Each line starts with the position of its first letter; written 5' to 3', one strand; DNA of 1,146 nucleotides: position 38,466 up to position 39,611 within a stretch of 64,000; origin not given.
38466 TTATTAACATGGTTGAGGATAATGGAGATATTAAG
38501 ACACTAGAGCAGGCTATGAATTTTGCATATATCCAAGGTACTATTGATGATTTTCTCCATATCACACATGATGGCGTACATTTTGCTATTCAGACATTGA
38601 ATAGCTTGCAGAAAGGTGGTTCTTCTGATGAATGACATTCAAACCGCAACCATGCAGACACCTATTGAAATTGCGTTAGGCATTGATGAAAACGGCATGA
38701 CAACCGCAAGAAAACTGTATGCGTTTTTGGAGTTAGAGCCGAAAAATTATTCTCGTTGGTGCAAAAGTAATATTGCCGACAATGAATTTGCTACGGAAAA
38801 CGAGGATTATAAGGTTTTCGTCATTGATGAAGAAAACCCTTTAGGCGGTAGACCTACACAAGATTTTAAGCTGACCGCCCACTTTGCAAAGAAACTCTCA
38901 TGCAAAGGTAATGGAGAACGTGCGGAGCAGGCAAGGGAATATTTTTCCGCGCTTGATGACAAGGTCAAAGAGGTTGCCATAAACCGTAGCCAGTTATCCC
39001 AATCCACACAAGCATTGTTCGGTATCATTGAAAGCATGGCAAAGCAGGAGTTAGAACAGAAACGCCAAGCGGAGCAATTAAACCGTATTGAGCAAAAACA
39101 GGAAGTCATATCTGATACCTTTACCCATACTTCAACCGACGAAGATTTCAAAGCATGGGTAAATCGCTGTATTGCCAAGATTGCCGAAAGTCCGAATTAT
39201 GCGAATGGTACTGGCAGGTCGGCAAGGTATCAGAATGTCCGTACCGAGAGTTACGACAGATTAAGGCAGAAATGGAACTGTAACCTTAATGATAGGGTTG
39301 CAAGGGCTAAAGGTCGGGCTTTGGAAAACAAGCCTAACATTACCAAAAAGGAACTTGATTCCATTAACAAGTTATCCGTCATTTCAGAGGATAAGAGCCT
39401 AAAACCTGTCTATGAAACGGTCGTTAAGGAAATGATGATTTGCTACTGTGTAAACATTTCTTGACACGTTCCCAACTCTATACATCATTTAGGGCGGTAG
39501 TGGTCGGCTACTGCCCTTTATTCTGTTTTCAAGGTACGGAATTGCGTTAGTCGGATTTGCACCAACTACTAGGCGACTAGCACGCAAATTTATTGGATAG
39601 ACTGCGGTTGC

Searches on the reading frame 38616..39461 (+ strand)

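Call 7: search_protein_families(library=pfam, proteins=[window:38616-39461:+], max_evalue=0.1)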
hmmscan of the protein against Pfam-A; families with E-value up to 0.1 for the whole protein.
window:38616-39461:+ (282 aa): 3 families
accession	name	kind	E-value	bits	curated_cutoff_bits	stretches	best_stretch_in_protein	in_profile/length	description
PF08346.17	AntA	-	8e-14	52.4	27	1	31-95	3-63/68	AntA/AntB antirepressor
PF06881.16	Elongin_A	-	0.07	14.1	29.8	1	141-212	11-78/105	RNA polymerase II transcription factor SIII (Elongin) subunit A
PF17419.7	MauJ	-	0.072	14.4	28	0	122-197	9-84/116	Methylamine utilization protein MauJ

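Call 8: search_protein_families(library=phrogs, proteins=[window:38616-39461:+], max_evalue=0.01)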
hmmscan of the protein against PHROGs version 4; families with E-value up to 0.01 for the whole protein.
window:38616-39461:+ (282 aa): 6 families
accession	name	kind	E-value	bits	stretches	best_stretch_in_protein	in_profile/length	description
phrog_373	-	transcription regulation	3.5e-30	106.5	1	5-282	76-342/373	anti-repressor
phrog_5817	-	transcription regulation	1.2e-15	59.1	1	28-161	26-157/210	anti-repressor Ant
phrog_29672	-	unknown function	1.6e-11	45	1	205-282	2-77/81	-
phrog_17477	-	transcription regulation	1.5e-06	29.2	1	200-275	66-139/147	anti-repressor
phrog_63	-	transcription regulation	4.2e-06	27.4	1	10-163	114-256/431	anti-repressor Ant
phrog_14211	-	transcription regulation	0.00032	21.3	0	26-135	14-124/234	anti-repressor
